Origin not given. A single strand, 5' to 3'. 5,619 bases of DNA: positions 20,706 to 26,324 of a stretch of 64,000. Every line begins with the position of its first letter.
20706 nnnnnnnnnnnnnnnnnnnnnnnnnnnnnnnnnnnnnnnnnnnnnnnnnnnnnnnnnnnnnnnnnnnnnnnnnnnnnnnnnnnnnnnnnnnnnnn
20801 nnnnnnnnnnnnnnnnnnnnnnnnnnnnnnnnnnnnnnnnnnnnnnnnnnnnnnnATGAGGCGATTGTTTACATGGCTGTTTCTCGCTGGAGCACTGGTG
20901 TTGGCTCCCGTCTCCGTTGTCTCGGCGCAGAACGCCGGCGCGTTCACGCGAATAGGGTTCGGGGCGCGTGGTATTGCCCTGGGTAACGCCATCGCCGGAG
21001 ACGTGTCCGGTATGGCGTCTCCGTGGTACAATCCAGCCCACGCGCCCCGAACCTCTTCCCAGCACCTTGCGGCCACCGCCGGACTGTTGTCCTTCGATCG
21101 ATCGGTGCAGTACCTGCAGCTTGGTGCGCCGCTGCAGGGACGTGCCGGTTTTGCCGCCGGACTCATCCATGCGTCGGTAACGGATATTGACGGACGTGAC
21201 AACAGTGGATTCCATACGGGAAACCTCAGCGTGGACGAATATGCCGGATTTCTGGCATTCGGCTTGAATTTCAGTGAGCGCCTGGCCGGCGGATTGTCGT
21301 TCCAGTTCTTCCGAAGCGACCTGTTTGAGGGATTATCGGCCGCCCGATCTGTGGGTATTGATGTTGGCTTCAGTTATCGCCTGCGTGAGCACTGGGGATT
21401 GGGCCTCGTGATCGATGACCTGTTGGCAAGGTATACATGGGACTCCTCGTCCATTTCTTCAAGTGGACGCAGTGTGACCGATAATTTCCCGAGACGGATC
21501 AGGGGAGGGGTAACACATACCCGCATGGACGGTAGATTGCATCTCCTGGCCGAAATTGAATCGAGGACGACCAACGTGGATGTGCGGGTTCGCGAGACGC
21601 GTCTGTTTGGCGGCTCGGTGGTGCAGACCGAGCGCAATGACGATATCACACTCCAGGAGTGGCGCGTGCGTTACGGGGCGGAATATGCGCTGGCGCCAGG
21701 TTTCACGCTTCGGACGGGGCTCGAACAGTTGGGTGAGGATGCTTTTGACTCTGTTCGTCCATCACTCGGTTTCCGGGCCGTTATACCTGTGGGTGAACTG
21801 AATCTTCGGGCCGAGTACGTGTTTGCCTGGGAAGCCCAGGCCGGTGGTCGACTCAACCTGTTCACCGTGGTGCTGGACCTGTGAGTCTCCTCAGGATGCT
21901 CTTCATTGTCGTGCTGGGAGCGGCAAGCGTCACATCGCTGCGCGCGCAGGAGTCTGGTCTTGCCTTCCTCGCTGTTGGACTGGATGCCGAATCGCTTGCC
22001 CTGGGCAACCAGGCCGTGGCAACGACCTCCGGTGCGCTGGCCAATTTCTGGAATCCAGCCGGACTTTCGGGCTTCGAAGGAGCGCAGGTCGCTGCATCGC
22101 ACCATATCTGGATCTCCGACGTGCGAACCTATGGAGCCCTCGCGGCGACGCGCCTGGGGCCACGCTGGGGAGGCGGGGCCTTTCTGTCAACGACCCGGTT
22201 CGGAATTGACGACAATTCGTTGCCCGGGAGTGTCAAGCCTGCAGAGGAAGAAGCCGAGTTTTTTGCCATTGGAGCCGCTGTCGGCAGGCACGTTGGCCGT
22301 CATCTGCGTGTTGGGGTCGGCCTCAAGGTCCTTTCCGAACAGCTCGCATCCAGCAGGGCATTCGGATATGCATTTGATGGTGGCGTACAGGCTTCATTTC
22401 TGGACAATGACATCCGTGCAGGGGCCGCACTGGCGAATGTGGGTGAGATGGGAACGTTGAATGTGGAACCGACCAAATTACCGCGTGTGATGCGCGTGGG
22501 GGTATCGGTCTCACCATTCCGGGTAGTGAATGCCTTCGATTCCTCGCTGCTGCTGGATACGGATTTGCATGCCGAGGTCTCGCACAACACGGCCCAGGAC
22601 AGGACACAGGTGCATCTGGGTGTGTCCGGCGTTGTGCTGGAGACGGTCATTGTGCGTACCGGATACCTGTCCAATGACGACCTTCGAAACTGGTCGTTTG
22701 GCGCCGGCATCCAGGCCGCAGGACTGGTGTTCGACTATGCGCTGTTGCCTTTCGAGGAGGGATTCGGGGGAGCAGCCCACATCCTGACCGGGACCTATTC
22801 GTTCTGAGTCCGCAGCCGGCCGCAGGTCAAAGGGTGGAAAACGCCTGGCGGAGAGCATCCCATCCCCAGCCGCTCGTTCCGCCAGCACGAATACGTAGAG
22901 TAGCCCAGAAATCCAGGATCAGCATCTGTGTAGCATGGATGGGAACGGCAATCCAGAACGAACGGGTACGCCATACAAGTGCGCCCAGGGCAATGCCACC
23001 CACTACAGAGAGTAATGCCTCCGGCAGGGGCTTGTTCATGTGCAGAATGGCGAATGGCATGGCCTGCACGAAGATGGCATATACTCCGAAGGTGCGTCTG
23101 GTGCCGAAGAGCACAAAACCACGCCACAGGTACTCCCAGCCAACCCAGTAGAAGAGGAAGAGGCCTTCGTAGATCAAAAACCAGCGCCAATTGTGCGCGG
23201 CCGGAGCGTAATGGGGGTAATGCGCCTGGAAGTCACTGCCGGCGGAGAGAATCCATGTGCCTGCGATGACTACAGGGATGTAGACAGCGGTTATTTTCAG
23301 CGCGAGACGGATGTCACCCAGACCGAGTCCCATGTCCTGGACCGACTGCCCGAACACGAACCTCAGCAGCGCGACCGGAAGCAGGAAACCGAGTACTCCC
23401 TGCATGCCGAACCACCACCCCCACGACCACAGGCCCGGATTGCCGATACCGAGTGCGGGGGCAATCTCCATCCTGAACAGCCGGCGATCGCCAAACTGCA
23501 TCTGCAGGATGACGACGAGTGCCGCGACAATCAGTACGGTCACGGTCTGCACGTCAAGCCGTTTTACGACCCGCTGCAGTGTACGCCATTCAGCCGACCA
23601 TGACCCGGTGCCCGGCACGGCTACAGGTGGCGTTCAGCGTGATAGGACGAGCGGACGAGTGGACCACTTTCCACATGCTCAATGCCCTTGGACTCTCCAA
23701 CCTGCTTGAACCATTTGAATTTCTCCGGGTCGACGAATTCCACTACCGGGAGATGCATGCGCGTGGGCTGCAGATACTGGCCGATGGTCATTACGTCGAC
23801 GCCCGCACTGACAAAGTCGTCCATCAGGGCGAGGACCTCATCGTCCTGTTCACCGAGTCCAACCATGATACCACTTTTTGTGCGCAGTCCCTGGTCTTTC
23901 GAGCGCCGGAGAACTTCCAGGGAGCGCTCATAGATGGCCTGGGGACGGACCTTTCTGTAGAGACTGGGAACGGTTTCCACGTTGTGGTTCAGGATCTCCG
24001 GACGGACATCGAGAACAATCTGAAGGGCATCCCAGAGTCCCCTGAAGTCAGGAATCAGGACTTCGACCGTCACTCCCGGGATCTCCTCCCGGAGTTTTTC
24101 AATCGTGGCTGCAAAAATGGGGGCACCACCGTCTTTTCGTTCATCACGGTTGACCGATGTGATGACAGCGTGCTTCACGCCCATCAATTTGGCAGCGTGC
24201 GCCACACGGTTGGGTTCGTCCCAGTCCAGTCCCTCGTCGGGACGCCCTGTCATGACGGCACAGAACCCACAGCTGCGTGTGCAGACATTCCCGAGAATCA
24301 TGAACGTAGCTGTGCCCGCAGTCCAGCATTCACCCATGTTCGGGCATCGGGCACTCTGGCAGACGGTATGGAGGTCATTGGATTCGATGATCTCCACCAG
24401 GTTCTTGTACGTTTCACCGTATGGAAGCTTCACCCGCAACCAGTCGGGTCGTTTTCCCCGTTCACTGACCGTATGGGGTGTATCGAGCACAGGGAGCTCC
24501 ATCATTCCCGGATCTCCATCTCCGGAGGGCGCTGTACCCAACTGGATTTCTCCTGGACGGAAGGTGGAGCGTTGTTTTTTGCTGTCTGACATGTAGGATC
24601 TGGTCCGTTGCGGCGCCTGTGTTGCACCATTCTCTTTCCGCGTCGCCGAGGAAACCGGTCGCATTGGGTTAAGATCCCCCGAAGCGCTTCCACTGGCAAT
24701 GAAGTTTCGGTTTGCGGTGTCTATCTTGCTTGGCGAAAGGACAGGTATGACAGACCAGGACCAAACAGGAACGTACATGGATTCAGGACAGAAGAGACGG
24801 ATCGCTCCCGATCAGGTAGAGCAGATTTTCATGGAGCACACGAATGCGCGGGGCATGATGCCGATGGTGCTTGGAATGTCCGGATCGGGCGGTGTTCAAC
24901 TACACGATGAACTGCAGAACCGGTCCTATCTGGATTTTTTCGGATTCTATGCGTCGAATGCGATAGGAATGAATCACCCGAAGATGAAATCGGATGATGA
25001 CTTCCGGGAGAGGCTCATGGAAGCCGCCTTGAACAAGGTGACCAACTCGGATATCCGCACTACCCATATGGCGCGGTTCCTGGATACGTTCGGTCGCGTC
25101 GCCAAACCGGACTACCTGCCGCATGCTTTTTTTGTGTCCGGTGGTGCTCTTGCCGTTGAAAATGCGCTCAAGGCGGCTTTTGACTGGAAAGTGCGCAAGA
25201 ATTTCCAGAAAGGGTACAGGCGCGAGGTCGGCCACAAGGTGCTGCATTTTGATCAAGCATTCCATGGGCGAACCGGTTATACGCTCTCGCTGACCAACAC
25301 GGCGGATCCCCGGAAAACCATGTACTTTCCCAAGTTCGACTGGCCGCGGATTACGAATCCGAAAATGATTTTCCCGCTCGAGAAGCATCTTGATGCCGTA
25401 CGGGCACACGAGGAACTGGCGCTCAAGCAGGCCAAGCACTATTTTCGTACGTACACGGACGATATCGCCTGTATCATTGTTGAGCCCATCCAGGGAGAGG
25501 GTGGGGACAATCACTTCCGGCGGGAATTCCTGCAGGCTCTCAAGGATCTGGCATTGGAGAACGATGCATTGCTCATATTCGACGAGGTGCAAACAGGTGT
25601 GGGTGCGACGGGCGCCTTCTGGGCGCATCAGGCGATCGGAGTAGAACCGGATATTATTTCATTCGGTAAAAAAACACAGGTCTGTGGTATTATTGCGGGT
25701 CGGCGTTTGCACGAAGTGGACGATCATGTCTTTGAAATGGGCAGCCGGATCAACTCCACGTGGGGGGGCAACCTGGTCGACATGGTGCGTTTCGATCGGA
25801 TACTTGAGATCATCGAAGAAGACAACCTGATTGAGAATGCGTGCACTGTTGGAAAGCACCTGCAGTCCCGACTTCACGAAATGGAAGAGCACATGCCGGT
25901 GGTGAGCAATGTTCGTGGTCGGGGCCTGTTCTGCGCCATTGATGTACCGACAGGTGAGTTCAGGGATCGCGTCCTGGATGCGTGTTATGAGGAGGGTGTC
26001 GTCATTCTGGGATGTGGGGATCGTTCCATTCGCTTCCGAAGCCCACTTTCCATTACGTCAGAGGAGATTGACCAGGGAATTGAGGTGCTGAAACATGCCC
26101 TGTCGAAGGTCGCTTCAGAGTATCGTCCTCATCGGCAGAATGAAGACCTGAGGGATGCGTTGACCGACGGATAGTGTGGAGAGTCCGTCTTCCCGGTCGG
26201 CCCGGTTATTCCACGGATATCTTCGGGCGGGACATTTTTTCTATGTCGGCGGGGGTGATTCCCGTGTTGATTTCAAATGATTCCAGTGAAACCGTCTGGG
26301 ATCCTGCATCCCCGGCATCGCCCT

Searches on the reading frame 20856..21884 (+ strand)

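Call 28: search_protein_families(library=ncbifam, proteins=[window:20856-21884:+], max_evalue=0.00001)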
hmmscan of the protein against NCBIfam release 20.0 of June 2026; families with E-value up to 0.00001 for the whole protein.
window:20856-21884:+ (342 aa): 4 families
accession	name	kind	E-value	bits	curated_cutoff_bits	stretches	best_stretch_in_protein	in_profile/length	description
NF033709.1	PorV_fam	subfamily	2.6e-25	89.7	90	1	27-338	3-322/326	PorV/PorQ family protein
NF033711.1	T9SS_PorQ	equivalog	4.9e-11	42.3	220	1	22-185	17-183/335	type IX secretion system protein PorQ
NF033710.1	T9SS_OM_PorV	equivalog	1.8e-08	33.9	250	1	26-178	24-186/367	type IX secretion system outer membrane channel protein PorV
NF052325.1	PorVQ2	equivalog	2.4e-07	30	325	1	27-195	26-205/354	putative type IX sorting system protein PorV2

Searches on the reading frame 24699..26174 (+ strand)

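Call 29: search_protein_families(library=pfam, proteins=[window:24699-26174:+], max_evalue=1e-12)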
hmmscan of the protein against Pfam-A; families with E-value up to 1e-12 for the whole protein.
window:24699-26174:+ (491 aa): 1 family
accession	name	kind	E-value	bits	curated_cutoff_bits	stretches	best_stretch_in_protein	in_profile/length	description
PF00202.27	Aminotran_3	-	1.3e-85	288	30.5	1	53-468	6-403/403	Aminotransferase class-III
